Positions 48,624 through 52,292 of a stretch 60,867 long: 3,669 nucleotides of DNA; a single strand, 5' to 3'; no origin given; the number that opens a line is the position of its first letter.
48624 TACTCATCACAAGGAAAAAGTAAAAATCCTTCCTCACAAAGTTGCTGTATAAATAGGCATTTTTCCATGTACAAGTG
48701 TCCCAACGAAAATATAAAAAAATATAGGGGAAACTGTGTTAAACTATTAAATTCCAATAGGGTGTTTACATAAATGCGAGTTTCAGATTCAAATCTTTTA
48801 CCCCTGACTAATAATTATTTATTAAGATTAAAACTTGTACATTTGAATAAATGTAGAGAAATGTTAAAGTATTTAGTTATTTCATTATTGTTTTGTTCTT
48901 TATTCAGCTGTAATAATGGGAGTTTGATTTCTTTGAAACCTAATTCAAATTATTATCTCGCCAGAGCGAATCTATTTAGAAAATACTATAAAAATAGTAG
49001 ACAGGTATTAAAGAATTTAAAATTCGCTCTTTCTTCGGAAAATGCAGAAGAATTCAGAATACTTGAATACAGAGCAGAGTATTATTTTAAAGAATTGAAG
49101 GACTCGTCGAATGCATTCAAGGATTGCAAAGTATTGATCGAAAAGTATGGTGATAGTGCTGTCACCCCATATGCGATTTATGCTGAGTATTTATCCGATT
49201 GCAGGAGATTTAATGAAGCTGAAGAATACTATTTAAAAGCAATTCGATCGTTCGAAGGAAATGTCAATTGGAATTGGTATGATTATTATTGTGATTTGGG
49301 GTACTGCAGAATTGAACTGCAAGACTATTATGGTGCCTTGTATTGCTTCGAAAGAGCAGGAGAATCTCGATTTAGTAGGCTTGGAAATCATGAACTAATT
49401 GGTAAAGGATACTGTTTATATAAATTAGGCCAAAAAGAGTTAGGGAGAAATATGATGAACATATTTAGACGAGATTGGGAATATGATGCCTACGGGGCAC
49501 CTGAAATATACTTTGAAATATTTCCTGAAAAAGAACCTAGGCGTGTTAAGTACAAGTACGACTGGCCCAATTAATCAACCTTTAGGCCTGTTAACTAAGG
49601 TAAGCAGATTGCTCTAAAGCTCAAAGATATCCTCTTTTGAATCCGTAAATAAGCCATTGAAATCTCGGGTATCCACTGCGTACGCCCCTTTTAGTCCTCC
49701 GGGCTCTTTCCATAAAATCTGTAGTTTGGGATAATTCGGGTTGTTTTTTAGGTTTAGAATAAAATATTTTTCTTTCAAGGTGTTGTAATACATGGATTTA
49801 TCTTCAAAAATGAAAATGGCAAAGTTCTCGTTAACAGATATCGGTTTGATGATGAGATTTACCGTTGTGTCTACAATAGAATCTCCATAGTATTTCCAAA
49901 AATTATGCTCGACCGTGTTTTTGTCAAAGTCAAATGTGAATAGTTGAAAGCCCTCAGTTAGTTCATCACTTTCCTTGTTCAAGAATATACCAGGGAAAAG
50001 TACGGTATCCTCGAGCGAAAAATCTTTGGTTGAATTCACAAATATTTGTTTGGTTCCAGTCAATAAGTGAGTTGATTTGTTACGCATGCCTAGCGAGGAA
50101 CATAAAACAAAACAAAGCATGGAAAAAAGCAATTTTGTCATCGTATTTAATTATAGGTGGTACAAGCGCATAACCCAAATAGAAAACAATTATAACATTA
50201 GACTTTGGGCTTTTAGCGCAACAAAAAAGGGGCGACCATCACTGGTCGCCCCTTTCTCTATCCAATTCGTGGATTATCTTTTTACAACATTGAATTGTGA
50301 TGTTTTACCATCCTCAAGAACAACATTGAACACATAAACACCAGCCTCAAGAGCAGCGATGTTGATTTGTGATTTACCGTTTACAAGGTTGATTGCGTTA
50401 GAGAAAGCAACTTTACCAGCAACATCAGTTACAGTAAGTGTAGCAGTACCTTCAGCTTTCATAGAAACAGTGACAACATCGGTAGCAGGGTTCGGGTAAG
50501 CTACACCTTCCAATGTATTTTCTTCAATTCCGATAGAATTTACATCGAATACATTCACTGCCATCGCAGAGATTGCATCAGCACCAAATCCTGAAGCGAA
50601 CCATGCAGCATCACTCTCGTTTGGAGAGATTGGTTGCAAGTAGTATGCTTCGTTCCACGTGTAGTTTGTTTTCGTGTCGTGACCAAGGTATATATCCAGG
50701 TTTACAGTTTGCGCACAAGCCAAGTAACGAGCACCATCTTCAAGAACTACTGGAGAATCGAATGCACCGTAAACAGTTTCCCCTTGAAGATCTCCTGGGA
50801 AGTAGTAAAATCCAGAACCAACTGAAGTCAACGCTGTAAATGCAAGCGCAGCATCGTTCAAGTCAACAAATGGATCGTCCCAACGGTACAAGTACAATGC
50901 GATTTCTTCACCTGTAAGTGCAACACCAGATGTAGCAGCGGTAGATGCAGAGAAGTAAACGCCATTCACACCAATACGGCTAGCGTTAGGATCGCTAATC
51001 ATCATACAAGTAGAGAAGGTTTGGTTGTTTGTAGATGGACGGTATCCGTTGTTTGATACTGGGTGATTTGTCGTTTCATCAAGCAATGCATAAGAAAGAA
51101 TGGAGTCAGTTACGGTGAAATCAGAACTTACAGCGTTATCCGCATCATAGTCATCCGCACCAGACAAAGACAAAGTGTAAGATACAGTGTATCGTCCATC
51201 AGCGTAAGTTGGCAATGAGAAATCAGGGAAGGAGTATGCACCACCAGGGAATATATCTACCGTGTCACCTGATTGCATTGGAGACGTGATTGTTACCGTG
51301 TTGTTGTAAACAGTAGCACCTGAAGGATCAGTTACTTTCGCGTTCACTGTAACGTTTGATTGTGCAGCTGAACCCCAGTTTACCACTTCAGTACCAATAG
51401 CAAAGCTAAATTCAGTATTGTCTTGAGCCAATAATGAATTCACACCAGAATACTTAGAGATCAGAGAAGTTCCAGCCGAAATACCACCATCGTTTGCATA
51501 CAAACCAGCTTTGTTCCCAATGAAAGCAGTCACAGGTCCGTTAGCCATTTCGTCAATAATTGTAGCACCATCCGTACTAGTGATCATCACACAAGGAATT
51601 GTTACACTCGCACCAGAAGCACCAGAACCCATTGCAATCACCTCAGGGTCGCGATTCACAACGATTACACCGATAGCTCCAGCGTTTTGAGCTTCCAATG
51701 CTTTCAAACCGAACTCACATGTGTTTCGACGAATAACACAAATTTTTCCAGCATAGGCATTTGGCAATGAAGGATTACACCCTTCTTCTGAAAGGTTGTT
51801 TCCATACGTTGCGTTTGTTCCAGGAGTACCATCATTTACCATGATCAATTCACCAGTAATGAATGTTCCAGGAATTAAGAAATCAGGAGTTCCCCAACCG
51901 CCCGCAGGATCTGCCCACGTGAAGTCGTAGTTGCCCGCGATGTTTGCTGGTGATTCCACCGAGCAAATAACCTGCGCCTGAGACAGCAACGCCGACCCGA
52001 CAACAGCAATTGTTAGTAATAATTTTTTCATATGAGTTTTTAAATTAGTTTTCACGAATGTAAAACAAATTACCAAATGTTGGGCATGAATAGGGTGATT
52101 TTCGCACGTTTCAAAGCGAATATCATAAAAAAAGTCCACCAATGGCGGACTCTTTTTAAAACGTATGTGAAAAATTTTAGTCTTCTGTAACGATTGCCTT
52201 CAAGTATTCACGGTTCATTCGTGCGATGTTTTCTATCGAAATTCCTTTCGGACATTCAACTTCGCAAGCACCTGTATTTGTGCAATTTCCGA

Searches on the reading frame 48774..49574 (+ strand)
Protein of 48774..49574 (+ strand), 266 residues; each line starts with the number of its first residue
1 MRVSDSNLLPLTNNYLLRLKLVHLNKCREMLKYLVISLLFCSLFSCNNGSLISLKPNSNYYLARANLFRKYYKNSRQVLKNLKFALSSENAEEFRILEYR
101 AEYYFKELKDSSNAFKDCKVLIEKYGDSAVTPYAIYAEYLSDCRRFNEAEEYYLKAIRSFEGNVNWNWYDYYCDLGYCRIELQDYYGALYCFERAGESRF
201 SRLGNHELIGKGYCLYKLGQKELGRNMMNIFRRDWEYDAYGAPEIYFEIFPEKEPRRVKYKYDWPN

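Call 3: search_protein_families(library=pfam, proteins=[window:48774-49574:+], max_evalue=1)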
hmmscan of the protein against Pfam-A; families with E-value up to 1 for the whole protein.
window:48774-49574:+ (266 aa): 7 families
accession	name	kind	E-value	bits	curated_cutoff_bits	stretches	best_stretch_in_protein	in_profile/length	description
PF00515.34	TPR_1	-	0.0021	18.2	27.8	1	144-158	15-29/34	Tetratricopeptide repeat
PF13424.12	TPR_12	-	0.022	15.4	30.1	1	136-195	9-71/77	Tetratricopeptide repeat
PF13174.12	TPR_6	-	0.038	15.1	26.3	0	99-128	5-33/33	Tetratricopeptide repeat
PF13428.12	TPR_14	-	0.14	13.4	23.5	0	133-164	4-35/44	Tetratricopeptide repeat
PF13374.12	TPR_10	-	0.15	12.6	27.5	1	137-158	9-30/42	Tetratricopeptide repeat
PF13181.12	TPR_8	-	0.24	12.1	25.7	1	133-158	4-29/34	Tetratricopeptide repeat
PF07719.23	TPR_2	-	0.25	12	27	2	170-195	2-27/34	Tetratricopeptide repeat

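Call 4: search_protein_families(library=phrogs, proteins=[window:48774-49574:+], max_evalue=1)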
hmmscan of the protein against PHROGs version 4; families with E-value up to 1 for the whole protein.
window:48774-49574:+ (266 aa): 0 families

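Call 5: search_protein_families(library=padloc, proteins=[window:48774-49574:+], max_evalue=1)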
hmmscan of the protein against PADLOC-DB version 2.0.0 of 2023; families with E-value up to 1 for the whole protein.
window:48774-49574:+ (266 aa): 0 families

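Call 38: search_protein_families(library=ncbifam, proteins=[window:48774-49574:+], max_evalue=1)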
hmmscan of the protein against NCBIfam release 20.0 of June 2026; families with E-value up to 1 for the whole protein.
window:48774-49574:+ (266 aa): 3 families
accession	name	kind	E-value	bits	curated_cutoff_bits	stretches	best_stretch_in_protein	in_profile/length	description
TIGR02552.1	LcrH_SycD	equivalog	0.00027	20.6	104.8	1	164-229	47-110/136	SycD/LcrH family type III secretion system chaperone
TIGR02681.1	phage_pRha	subfamily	0.14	12.2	45.95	1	70-111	22-63/108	phage regulatory protein, Rha family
TIGR01323.1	nitrile_alph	equivalog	0.24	10.9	249.85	1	38-90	91-140/189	nitrile hydratase subunit alpha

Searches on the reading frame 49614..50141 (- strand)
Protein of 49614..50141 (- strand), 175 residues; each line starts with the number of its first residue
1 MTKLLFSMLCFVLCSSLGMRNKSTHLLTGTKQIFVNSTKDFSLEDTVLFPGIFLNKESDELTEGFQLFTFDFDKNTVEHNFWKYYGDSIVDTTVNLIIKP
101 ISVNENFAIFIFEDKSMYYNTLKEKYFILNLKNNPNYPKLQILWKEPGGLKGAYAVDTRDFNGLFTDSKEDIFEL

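Call 3: search_protein_families(library=pfam, proteins=[window:49614-50141:-], max_evalue=1)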
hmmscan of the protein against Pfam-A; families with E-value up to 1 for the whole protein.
window:49614-50141:- (175 aa): 0 families

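Call 4: search_protein_families(library=phrogs, proteins=[window:49614-50141:-], max_evalue=1)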
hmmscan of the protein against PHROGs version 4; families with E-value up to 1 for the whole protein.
window:49614-50141:- (175 aa): 1 family
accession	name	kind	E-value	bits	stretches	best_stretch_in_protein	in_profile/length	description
phrog_1176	-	unknown function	0.059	14.2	1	61-84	18-41/60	-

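Call 5: search_protein_families(library=padloc, proteins=[window:49614-50141:-], max_evalue=1)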
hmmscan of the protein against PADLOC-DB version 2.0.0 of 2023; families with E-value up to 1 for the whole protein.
window:49614-50141:- (175 aa): 0 families

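Call 38: search_protein_families(library=ncbifam, proteins=[window:49614-50141:-], max_evalue=1)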
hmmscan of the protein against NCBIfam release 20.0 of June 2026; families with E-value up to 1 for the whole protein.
window:49614-50141:- (175 aa): 0 families

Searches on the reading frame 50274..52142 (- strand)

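Call 99: search_protein_families(library=pfam, proteins=[window:50274-52142:-], max_evalue=0.001)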
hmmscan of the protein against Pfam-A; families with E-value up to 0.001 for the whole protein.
window:50274-52142:- (622 aa): 2 families
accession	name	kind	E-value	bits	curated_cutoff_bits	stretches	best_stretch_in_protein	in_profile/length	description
PF02225.27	PA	-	1.9e-16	60.4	23.9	1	96-195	2-95/95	PA domain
PF18962.6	Por_Secre_tail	-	4.8e-11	43.2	27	1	549-614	2-69/75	Secretion system C-terminal sorting domain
